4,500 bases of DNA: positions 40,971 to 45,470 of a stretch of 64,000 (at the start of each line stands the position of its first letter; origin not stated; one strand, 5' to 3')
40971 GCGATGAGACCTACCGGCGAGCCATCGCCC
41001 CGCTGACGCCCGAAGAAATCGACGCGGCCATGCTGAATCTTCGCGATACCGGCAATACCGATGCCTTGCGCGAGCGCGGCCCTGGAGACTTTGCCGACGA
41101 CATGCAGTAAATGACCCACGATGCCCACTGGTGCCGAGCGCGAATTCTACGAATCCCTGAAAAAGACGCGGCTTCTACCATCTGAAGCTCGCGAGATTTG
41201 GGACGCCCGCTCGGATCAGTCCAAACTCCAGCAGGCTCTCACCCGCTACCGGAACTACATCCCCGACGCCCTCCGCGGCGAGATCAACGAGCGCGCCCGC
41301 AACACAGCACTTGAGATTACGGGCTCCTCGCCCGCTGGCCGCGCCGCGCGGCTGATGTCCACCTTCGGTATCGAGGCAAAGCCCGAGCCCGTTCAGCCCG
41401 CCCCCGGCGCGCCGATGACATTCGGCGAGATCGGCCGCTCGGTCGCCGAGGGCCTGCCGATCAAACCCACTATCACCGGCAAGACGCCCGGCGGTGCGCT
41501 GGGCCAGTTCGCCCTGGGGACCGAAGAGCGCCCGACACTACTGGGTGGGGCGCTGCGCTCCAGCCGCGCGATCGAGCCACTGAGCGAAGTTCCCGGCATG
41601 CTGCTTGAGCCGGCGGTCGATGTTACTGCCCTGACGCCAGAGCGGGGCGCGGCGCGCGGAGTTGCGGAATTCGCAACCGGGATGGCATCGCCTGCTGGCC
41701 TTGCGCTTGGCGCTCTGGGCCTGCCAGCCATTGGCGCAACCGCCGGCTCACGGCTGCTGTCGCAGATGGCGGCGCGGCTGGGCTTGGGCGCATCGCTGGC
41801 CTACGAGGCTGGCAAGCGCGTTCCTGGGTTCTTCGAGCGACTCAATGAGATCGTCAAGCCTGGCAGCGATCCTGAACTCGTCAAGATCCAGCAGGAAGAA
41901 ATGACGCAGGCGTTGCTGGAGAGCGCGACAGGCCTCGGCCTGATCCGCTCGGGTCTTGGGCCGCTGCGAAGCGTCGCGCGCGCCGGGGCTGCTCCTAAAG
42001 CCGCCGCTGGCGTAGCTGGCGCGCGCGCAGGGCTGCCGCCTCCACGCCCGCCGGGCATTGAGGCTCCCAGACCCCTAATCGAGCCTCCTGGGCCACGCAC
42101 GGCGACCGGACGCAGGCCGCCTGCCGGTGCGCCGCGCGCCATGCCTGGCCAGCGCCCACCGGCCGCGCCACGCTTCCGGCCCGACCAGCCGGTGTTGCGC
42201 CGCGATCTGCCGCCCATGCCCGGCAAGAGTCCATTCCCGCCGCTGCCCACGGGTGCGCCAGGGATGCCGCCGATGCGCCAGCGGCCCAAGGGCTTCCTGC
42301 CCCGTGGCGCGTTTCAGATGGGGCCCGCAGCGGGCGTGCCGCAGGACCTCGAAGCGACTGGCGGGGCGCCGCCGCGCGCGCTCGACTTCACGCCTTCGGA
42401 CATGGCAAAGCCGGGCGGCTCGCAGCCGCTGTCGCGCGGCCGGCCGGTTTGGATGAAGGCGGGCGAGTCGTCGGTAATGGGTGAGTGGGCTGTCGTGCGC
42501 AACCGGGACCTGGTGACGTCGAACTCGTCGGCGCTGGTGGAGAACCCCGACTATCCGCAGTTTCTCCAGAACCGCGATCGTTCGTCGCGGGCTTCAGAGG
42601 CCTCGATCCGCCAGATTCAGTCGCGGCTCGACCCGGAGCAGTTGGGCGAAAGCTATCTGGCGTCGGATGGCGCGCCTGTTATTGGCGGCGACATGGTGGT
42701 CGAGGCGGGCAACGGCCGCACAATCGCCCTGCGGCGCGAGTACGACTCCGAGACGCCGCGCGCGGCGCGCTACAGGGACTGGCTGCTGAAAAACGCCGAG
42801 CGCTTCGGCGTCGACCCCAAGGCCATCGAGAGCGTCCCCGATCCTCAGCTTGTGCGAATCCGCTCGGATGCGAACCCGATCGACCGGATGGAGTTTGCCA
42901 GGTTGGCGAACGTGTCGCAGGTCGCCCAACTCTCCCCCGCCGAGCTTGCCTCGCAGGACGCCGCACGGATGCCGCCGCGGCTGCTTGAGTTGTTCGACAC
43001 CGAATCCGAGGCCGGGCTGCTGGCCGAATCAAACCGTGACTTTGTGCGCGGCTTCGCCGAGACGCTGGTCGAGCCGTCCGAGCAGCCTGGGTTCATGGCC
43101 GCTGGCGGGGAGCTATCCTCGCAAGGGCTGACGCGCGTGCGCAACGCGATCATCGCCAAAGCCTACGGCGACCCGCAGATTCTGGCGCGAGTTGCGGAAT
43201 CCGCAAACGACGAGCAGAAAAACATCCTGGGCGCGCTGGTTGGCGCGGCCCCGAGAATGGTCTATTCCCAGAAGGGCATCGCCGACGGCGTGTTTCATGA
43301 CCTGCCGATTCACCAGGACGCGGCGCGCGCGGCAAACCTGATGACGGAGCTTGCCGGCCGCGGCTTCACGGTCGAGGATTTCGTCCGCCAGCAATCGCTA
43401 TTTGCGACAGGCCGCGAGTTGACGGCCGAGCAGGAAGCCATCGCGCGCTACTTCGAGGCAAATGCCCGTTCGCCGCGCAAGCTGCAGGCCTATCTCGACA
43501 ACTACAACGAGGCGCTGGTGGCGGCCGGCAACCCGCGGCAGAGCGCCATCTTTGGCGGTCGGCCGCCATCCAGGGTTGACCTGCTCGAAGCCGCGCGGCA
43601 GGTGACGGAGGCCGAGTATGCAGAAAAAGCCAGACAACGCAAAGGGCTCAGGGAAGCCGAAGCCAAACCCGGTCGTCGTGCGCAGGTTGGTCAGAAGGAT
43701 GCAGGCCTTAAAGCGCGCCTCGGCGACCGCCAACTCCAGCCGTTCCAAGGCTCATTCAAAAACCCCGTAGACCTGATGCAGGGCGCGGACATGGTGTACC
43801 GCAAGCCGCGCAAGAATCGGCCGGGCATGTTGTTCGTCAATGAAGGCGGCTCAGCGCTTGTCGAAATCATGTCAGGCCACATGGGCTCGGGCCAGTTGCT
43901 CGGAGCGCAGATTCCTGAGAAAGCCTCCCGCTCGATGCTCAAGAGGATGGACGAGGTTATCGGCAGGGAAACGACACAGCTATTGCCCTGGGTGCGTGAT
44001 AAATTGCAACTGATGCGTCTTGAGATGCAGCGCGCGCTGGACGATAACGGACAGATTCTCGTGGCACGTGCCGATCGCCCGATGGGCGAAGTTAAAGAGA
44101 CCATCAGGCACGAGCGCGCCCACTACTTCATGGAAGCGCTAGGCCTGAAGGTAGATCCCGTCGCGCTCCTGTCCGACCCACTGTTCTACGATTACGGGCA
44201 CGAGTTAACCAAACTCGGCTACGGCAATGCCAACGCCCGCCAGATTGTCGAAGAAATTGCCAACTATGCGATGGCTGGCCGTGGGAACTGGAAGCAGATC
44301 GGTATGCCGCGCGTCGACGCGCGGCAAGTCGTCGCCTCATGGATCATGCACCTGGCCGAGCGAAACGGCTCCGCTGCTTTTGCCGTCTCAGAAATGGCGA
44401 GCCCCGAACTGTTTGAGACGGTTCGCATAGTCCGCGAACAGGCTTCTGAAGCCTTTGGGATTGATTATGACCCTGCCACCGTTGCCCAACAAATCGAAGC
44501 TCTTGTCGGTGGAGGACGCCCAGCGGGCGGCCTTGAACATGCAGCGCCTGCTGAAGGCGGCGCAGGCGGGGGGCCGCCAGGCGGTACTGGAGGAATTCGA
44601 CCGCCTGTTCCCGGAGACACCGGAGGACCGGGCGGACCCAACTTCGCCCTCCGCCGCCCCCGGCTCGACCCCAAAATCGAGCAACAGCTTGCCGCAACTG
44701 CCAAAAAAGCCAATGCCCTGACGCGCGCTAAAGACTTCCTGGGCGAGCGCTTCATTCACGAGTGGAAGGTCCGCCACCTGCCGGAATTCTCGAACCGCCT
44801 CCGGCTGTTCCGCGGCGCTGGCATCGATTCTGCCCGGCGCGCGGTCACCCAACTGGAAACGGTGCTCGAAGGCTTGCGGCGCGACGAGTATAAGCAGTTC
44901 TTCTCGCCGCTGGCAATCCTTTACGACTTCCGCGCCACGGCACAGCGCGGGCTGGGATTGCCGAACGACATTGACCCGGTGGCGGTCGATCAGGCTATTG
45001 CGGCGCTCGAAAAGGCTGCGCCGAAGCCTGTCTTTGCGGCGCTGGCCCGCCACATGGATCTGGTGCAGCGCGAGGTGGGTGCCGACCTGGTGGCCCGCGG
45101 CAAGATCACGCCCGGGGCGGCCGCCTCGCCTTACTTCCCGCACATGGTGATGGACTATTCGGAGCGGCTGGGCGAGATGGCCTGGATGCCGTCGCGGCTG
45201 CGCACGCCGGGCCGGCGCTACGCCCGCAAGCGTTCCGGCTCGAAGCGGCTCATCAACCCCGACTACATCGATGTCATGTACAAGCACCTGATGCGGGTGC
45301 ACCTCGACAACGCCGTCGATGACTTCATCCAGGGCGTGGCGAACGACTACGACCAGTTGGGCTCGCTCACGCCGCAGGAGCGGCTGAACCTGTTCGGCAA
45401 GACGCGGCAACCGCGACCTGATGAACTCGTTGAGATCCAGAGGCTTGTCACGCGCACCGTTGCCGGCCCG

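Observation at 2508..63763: Genome-wide 15-19 bp palindrome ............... in about 20 copies across both transcription blocks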

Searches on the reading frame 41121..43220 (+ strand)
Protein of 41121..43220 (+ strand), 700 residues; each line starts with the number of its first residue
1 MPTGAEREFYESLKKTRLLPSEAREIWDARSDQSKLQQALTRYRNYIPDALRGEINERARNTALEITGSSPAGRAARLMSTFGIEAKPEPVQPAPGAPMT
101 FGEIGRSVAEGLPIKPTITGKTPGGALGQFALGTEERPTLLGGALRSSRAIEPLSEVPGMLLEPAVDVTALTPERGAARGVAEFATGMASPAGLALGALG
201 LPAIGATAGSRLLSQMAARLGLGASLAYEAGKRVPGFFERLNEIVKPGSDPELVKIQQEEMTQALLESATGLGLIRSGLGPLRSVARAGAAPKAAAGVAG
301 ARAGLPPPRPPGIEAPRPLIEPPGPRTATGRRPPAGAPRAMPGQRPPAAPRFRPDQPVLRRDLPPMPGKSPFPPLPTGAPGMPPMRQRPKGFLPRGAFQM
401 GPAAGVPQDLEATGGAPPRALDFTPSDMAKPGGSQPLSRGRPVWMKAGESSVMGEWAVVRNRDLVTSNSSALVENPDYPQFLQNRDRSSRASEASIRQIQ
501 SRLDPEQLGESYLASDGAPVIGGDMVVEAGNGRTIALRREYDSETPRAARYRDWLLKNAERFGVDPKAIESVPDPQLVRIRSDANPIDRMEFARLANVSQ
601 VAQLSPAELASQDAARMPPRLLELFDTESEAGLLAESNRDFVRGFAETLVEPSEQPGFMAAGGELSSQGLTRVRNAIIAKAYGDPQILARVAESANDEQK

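Call 85: search_protein_families(library=pfam, proteins=[window:41121-43220:+], max_evalue=0.5)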
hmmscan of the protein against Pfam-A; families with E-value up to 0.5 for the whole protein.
window:41121-43220:+ (700 aa): 1 family
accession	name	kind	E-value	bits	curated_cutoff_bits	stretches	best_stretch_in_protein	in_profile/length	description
PF18763.7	ddrB-ParB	-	3.8e-28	98.5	27.6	1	451-581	5-120/121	ddrB-like ParB superfamily domain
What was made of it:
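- Closest known: IncP-1. Different: No HTH was found in the window's ddrB-ParB protein (call 85).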

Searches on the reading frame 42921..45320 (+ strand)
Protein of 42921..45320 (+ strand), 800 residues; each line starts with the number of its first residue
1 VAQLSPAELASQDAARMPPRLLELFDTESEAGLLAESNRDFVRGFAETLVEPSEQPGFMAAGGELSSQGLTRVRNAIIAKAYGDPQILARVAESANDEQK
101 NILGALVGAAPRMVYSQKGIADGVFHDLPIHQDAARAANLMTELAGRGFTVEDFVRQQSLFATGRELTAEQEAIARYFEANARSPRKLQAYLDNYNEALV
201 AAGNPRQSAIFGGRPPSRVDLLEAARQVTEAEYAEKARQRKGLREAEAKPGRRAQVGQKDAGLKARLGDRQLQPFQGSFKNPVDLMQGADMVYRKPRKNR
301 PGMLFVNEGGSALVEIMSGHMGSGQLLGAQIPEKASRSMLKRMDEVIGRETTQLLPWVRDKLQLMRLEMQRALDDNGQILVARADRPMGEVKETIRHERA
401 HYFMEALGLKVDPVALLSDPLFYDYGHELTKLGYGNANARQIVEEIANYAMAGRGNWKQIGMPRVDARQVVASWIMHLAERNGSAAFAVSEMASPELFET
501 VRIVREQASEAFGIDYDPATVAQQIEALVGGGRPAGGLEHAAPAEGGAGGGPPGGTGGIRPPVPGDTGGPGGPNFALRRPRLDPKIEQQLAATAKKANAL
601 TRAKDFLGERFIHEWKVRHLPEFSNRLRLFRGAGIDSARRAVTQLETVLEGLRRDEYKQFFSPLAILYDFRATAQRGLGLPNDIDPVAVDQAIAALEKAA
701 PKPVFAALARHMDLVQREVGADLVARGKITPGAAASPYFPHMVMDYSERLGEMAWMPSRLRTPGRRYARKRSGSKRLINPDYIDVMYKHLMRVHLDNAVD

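Call 85: search_protein_families(library=pfam, proteins=[window:42921-45320:+], max_evalue=0.5)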
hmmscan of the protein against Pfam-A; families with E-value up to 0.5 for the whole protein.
window:42921-45320:+ (800 aa): 1 family
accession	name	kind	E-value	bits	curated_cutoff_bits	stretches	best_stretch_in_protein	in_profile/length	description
PF22690.1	FAS_AT_central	-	0.16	12.5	25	0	189-242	21-74/84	Fatty acid synthase central AT domain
